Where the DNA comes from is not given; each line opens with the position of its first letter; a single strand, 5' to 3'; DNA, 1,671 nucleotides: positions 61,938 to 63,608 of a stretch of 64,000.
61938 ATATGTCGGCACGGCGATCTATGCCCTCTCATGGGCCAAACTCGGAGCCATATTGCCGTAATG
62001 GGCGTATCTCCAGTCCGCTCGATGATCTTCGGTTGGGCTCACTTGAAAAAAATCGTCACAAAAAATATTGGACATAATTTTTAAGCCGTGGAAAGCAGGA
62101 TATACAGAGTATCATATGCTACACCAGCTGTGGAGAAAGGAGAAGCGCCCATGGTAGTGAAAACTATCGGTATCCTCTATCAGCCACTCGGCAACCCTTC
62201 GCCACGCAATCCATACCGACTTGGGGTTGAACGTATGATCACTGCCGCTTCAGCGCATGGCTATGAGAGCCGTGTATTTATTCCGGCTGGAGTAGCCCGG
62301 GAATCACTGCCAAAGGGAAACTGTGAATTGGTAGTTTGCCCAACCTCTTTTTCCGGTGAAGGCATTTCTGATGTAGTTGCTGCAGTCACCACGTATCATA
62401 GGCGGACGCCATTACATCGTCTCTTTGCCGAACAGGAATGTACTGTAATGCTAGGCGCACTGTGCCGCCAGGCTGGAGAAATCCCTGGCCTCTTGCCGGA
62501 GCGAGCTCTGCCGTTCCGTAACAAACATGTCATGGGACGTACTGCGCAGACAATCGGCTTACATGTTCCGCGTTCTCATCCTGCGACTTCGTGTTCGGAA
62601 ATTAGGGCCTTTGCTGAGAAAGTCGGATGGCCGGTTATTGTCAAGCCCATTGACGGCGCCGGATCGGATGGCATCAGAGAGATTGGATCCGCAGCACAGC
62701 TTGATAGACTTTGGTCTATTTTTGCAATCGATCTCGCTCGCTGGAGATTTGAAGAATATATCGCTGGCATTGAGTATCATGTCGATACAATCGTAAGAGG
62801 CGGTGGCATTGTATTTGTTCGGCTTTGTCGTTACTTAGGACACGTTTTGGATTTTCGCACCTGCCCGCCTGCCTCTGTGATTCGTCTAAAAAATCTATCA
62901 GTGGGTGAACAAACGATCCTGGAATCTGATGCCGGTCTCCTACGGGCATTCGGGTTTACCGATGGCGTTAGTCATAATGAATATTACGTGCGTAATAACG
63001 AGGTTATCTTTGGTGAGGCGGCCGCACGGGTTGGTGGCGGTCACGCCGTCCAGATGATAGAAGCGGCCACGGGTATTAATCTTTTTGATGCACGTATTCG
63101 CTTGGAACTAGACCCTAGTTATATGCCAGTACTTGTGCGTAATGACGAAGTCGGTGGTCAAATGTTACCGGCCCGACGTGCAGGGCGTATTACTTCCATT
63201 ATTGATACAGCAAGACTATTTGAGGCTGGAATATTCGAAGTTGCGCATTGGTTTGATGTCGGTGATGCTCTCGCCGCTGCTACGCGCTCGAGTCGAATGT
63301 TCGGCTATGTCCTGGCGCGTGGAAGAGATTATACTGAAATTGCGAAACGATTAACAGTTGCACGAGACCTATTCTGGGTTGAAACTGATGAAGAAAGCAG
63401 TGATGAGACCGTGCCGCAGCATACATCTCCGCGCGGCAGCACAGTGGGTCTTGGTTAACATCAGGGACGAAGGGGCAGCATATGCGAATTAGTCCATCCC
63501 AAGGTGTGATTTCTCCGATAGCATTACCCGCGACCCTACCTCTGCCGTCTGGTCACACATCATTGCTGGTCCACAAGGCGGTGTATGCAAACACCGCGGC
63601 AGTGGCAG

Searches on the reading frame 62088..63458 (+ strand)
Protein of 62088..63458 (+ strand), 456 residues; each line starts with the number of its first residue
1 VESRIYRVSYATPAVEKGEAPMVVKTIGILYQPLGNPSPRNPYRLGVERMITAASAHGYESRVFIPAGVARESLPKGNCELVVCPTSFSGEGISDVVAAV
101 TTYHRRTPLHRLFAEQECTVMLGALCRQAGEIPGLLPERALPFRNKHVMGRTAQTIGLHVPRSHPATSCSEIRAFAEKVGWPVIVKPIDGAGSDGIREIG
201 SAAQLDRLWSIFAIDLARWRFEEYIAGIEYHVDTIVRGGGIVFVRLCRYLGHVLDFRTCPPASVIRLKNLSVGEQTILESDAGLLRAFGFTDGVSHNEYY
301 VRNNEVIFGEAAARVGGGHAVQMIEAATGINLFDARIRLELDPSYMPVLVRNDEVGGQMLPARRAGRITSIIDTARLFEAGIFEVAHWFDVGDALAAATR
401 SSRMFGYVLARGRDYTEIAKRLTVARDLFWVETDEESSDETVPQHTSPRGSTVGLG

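Call 17: search_protein_families(library=pfam, proteins=[window:62088-63458:+], max_evalue=0.01)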
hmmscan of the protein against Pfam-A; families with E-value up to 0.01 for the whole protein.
window:62088-63458:+ (456 aa): 5 families
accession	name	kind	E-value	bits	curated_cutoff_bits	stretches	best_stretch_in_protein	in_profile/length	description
PF18603.7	LAL_C2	-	2.2e-06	28.3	29.4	1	359-433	2-77/78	L-amino acid ligase C-terminal domain 2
PF02786.22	CPSase_L_D2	-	3.5e-06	27.1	19.8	1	150-208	6-66/211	Carbamoyl-phosphate synthase L chain, ATP binding domain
PF13535.11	ATP-grasp_4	-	6.1e-05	23.1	27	1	181-318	3-155/160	ATP-grasp domain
PF02655.19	ATP-grasp_3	-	0.00023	21.7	23.2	1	177-248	28-92/160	ATP-grasp domain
PF02222.28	ATP-grasp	-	0.0036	17.4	27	0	153-214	3-65/179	ATP-grasp domain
